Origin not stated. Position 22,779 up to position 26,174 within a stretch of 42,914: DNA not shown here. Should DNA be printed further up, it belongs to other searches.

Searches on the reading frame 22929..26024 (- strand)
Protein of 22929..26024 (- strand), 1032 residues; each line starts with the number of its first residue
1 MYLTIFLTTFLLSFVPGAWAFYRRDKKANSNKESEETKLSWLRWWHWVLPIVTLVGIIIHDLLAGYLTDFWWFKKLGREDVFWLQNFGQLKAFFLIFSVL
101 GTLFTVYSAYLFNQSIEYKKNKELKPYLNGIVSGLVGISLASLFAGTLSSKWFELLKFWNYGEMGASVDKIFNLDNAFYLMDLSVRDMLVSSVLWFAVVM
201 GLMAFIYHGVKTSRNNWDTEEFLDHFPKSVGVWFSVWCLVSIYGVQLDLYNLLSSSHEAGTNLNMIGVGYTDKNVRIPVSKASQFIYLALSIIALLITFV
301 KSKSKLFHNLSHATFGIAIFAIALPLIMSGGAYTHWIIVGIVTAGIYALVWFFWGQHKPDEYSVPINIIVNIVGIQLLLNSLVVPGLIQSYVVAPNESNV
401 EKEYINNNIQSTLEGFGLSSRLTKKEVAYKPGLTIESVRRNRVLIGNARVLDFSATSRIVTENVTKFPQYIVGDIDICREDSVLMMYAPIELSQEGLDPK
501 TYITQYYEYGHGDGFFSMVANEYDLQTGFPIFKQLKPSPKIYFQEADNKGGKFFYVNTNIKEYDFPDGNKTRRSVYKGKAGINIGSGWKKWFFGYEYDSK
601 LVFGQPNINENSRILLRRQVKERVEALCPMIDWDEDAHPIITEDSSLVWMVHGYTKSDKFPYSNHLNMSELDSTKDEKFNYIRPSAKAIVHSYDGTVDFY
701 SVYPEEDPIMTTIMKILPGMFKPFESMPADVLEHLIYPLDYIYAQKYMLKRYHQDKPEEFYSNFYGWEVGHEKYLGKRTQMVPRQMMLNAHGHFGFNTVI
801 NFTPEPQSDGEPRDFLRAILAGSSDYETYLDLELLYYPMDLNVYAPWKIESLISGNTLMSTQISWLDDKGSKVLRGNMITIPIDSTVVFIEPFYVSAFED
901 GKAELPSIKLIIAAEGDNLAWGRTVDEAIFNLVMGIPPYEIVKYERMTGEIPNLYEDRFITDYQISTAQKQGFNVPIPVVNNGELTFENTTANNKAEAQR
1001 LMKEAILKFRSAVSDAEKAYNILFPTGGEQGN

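Call 23: search_protein_families(library=pfam, proteins=[window:22929-26024:-], max_evalue=0.01)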
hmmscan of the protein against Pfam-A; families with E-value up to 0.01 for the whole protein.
seq(1032 aa): 2 families
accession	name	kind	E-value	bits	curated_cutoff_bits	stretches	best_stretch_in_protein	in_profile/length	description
PF03699.18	UPF0182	-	6.7e-129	431.7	27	2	343-864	247-768/770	Uncharacterised protein family (UPF0182)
PF23396.1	DUF7103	-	0.00072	20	27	1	193-323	28-152/159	Family of unknown function (DUF7103)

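Call 43: find_homologous_proteins(query=window:22929-26024:-, max_evalue=1e-20)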
Query window:22929-26024:- (1032 aa): 20 proteins with E <= 1e-20 among 8000 candidates.
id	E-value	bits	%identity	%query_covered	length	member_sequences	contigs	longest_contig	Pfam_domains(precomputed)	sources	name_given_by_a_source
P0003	0.0e+0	2153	100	91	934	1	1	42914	PF03699.19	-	-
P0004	6.0e-54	201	29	55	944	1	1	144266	PF03699.19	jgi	jgi:uncharacterized membrane protein (UPF0182 family)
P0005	3.0e-50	189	28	54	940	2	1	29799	PF03699.19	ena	-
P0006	8.5e-49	184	27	61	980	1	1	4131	PF03699.19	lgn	-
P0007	1.0e-48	184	28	54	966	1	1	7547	PF03699.19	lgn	-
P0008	1.6e-46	177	25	78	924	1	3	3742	PF03699.19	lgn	-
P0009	2.3e-46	176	26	61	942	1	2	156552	PF03699.19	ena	-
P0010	2.5e-45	173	27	55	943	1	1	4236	PF03699.19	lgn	-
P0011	2.3e-44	170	26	52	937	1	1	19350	PF03699.19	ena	-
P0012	1.1e-43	167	27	53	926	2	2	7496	PF03699.19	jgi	-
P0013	1.5e-42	164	24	86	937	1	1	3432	PF03699.19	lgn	-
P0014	3.9e-42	162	27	52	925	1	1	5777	PF03699.19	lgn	-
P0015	4.9e-42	162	25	57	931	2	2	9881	PF03699.19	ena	-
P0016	8.2e-42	161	28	54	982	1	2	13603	PF03699.19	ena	-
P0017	9.6e-42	161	26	52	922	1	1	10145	PF03699.19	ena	-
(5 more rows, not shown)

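Call 44: find_encoding_contigs(protein=P0004, flank=10000, max_places=2)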
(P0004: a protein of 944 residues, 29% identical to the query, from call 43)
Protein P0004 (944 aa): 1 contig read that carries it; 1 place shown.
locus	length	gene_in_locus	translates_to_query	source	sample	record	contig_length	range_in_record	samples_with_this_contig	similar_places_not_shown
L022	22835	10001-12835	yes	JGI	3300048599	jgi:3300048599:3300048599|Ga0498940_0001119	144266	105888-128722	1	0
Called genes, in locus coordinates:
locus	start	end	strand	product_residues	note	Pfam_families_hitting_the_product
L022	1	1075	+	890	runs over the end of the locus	PF01326:PPDK_N, PF00391:PEP-utilizers, PF02896:PEP-utilizers_C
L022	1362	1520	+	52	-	-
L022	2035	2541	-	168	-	-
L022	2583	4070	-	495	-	PF00015:MCPsignal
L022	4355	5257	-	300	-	PF00701:DHDPS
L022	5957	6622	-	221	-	PF02224:Cytidylate_kin, PF13189:Cytidylate_kin2, PF13207:AAA_17 (weak), PF13238:AAA_18 (weak), PF01202:SKI (faint)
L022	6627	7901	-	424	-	PF00275:EPSP_synthase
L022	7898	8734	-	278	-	PF03807:F420_oxidored (faint), PF02153:PDH_N, PF20463:PDH_C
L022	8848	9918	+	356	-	PF00850:Hist_deacetyl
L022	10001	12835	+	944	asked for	PF03699:UPF0182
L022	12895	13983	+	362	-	PF01264:Chorismate_synt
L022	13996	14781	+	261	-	PF02463:SMC_N (faint), PF00005:ABC_tran, PF13304:AAA_21 (faint)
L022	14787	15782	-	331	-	PF01384:PHO4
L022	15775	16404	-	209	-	PF01865:PhoU_div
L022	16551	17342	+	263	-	PF01522:Polysacc_deac_1 (weak)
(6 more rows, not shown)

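Call 45: find_encoding_contigs(protein=P0005, flank=10000, max_places=2)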
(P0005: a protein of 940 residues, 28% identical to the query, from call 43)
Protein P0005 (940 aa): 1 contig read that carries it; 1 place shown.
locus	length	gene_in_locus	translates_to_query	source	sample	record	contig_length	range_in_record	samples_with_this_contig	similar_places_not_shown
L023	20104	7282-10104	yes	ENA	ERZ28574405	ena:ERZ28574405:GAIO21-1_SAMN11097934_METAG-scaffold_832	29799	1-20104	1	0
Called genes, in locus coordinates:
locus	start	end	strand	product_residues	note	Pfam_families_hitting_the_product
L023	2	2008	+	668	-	?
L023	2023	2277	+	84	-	PF13828:DUF4190 (weak)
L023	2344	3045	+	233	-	PF00578:AhpC-TSA, PF08534:Redoxin, PF10417:1-cysPrx_C (weak)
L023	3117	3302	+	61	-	PF07561:DUF1540 (weak)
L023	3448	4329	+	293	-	PF01116:F_bP_aldolase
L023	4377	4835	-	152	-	PF01668:SmpB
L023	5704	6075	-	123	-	-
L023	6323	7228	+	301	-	PF01656:CbiA (faint), PF02881:SRP54_N, PF13191:AAA_16 (faint), PF13604:AAA_30 (weak), PF00448:SRP54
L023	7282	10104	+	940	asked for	PF03699:UPF0182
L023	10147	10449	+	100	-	PF18910:DUF5665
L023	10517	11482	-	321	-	PF00579:tRNA-synt_1b, PF22421:SYY_C-terminal, PF01479:S4 (weak)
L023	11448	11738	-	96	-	PF00579:tRNA-synt_1b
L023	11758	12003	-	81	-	-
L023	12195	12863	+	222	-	-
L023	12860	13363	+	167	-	PF16403:Bact_surface_Ig-like, PF01522:Polysacc_deac_1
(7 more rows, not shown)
